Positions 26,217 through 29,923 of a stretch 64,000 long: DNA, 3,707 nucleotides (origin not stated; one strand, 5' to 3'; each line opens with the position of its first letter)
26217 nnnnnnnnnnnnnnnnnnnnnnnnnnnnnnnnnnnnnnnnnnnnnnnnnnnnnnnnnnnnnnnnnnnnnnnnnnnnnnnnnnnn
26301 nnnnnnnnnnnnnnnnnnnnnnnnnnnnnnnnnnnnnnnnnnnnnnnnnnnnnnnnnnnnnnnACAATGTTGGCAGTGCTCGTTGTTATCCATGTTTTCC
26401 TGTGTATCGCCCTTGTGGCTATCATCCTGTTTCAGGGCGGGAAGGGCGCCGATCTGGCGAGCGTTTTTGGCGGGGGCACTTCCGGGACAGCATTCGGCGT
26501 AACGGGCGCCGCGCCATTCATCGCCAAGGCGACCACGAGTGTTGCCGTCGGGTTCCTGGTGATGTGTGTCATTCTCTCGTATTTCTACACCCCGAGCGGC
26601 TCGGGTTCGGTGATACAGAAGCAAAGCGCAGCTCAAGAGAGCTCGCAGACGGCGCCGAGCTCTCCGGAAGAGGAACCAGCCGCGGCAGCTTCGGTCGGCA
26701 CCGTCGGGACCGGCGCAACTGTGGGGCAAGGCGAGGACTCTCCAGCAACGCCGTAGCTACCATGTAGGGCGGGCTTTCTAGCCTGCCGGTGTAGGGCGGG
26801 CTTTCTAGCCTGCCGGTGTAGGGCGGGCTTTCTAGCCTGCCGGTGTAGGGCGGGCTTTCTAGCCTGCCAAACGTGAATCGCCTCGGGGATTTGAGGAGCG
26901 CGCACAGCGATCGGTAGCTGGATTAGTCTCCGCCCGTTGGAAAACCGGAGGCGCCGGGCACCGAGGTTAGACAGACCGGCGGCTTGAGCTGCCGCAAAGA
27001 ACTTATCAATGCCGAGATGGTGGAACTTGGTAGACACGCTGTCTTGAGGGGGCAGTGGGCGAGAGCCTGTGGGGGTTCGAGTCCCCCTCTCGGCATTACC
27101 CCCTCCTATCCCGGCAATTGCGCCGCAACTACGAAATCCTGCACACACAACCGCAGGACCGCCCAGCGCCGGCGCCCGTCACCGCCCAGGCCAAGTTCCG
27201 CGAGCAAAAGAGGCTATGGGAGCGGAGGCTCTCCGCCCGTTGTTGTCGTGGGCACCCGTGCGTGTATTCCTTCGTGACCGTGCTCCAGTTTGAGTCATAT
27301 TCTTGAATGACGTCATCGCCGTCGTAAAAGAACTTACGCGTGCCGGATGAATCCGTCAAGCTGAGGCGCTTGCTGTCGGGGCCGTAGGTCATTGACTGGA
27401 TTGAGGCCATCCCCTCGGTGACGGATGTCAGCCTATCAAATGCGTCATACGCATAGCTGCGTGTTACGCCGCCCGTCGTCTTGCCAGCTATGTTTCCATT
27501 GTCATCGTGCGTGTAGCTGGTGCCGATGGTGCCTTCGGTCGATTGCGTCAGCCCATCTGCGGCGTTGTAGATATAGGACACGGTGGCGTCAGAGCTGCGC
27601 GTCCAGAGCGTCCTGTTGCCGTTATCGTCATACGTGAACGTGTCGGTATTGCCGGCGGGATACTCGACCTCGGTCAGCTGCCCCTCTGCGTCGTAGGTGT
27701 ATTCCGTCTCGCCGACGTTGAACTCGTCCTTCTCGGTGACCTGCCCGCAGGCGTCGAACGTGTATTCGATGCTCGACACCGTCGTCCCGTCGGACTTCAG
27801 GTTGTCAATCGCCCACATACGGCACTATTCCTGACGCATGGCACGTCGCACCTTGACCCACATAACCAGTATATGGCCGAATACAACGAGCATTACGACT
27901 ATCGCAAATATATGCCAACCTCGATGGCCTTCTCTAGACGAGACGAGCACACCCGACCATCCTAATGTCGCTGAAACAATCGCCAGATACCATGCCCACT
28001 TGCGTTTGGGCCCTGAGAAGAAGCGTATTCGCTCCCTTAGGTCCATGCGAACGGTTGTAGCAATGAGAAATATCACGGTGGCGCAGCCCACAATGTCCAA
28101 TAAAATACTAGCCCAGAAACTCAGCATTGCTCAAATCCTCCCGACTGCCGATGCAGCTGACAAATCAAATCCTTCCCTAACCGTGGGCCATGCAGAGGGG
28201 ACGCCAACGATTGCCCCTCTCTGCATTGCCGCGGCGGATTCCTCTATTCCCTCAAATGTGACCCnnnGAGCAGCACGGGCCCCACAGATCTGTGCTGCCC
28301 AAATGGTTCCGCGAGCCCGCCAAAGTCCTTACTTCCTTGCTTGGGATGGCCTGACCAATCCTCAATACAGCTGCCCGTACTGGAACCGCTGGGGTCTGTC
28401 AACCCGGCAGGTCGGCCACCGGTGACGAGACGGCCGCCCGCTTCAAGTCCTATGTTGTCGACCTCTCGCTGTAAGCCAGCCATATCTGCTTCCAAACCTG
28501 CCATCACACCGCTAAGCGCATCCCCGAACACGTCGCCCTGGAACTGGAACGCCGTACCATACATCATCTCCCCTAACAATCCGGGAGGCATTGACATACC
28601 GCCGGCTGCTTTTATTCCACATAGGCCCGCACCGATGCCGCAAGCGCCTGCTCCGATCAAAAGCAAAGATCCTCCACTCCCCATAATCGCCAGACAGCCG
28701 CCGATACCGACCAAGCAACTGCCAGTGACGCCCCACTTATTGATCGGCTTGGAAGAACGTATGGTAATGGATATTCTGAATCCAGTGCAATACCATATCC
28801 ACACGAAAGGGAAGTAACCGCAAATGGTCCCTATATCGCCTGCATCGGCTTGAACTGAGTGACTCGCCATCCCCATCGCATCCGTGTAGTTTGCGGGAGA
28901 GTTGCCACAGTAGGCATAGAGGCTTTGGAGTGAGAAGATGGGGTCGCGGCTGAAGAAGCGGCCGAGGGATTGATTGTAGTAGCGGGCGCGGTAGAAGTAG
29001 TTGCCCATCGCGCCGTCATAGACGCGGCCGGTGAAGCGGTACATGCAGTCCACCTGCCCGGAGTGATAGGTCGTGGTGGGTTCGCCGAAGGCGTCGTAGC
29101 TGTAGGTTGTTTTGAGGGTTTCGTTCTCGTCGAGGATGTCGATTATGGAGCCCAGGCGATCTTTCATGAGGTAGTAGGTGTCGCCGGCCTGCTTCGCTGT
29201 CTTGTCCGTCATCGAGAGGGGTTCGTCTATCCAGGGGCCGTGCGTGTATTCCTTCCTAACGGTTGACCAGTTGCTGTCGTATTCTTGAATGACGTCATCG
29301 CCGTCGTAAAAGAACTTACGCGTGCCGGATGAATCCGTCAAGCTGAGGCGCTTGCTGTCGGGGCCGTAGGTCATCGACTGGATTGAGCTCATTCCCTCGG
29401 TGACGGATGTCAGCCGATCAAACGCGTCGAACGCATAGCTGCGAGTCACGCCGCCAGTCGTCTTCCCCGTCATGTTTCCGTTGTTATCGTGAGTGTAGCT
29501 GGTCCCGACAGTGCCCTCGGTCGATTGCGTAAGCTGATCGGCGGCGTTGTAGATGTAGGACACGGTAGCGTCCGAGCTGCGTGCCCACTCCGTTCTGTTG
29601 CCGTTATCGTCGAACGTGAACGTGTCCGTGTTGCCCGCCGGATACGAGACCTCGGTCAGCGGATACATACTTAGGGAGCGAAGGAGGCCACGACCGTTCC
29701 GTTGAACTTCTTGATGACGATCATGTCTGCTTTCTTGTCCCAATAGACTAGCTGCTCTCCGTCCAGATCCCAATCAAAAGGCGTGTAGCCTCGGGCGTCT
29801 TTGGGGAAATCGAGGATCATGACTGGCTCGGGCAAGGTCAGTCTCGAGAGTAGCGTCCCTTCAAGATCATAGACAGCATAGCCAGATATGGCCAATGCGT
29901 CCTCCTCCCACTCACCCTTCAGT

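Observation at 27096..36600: Array of five orphan Rhs/YD C-terminal toxin cassettes with glycine-zipper tips and membrane or secreted immunity-like genes, inserted directly after secG-tRNA-Leu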

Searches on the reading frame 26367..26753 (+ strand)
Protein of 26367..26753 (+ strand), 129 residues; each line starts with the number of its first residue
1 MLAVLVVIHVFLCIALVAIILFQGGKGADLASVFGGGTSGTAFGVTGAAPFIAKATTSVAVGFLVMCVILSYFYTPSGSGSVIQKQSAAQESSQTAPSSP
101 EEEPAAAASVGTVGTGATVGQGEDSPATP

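Call 66: search_protein_families(library=pfam, proteins=[window:26367-26753:+], max_evalue=0.01)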
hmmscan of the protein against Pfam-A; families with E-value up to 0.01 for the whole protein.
window:26367-26753:+ (129 aa): 1 family
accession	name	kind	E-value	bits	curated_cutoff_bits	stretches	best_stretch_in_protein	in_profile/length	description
PF03840.19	SecG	-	5.3e-17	62.1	29.2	1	4-73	1-70/70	Preprotein translocase SecG subunit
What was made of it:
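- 26367..26756 (+): secG (context, flank of the array). Pfam SecG, E 5e-17 (call 66)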

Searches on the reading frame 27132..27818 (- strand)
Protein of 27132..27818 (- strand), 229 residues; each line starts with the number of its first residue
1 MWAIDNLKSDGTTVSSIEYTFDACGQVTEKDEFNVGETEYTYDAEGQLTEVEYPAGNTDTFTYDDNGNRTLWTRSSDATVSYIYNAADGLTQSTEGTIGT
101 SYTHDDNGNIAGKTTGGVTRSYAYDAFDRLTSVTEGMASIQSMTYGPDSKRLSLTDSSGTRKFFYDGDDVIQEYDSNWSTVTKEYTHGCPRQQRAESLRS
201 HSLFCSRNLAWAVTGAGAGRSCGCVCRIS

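Call 6: search_protein_families(library=pfam, proteins=[window:27132-27818:-], max_evalue=0.1)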
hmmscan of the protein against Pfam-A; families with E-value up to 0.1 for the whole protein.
window:27132-27818:- (229 aa): 1 family
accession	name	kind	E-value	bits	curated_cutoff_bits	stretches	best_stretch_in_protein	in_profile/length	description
PF05593.20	RHS_repeat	-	6.2e-17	62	22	3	42-71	1-30/38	RHS Repeat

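Call 7: search_protein_families(library=ncbifam, proteins=[window:27132-27818:-], max_evalue=0.1)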
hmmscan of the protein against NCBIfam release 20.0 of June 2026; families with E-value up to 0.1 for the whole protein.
window:27132-27818:- (229 aa): 2 families
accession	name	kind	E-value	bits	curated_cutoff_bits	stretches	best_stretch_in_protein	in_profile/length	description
TIGR01643.1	YD_repeat_2x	repeat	2.3e-11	43.7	15.8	3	42-81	1-40/42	YD repeat-containing protein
NF041261.1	RHS_core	equivalog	5.1e-08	31.2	2000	1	12-155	532-676/1261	RHS element core protein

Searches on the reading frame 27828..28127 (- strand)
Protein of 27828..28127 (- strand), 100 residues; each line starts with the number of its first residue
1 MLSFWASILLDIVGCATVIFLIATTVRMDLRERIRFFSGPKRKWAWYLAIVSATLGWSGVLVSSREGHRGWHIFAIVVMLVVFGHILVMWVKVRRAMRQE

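Call 6: search_protein_families(library=pfam, proteins=[window:27828-28127:-], max_evalue=0.1)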
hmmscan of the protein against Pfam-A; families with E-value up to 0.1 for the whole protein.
window:27828-28127:- (100 aa): 1 family
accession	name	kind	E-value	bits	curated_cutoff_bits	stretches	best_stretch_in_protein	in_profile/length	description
PF01292.26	Ni_hydr_CYTB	-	0.059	13.6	30.1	1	34-90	92-163/179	Prokaryotic cytochrome b561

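Call 7: search_protein_families(library=ncbifam, proteins=[window:27828-28127:-], max_evalue=0.1)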
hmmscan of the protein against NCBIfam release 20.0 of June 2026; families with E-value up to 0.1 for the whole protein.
window:27828-28127:- (100 aa): 0 families

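Call 85: search_protein_families(library=padloc, proteins=[window:27828-28127:-], max_evalue=0.01)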
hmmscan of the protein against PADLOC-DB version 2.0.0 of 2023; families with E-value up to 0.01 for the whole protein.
window:27828-28127:- (100 aa): 0 families
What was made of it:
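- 27825..28127 (-): M100: 100-aa protein with 2-3 hydrophobic segments, the putative immunity partner of C2. No Pfam, NCBIfam or PADLOC family (calls 6, 7, 85).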

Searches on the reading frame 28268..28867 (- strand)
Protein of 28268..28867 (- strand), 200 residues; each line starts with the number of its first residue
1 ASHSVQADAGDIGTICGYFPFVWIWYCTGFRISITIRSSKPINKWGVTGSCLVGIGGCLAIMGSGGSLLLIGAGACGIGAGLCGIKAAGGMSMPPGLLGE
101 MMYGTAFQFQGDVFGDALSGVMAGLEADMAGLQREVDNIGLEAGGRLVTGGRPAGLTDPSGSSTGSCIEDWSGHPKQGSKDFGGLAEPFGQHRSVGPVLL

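Call 43: search_solved_structures(query=window:28268-28867:-, max_evalue=10)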
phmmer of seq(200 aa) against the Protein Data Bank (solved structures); distinct sequences matched with E-value up to 10: 0.

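Call 85: search_protein_families(library=padloc, proteins=[window:28268-28867:-], max_evalue=0.01)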
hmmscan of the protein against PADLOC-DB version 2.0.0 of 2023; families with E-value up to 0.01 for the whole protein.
window:28268-28867:- (200 aa): 0 families

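Call 86: search_protein_families(library=pfam, proteins=[window:28268-28867:-], max_evalue=10)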
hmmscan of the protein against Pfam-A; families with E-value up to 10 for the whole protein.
window:28268-28867:- (200 aa): 0 families

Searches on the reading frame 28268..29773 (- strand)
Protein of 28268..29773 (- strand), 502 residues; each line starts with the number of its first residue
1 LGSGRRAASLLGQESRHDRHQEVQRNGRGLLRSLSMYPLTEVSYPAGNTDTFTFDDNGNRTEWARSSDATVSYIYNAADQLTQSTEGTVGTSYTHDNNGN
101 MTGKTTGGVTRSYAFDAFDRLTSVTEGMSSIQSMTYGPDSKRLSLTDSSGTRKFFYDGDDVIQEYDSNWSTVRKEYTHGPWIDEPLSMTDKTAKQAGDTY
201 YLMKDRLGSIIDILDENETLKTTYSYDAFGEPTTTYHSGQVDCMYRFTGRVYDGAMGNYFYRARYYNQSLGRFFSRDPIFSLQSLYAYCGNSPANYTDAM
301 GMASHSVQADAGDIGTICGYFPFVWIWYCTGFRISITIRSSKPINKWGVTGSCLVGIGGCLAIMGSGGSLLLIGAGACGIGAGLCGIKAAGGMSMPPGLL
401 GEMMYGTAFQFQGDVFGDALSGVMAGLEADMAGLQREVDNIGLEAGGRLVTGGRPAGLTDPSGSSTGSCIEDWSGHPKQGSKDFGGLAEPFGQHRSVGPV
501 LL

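Call 6: search_protein_families(library=pfam, proteins=[window:28268-29773:-], max_evalue=0.1)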
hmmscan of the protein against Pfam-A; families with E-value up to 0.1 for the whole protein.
window:28268-29773:- (502 aa): 1 family
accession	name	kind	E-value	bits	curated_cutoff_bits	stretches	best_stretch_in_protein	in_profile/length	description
PF05593.20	RHS_repeat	-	5.6e-14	52.6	22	5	54-86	1-33/38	RHS Repeat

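Call 7: search_protein_families(library=ncbifam, proteins=[window:28268-29773:-], max_evalue=0.1)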
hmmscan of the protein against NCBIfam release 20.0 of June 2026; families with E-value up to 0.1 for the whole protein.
window:28268-29773:- (502 aa): 3 families
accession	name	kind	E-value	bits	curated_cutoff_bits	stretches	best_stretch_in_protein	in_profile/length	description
TIGR03696.1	Rhs_assc_core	domain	1.1e-16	61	32.5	1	226-302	1-76/76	RHS repeat-associated core domain-containing protein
NF041261.1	RHS_core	equivalog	3.3e-09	35.1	2000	2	213-301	1171-1260/1261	RHS element core protein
TIGR01643.1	YD_repeat_2x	repeat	1.5e-05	25.3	15.8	0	95-125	1-32/42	YD repeat-containing protein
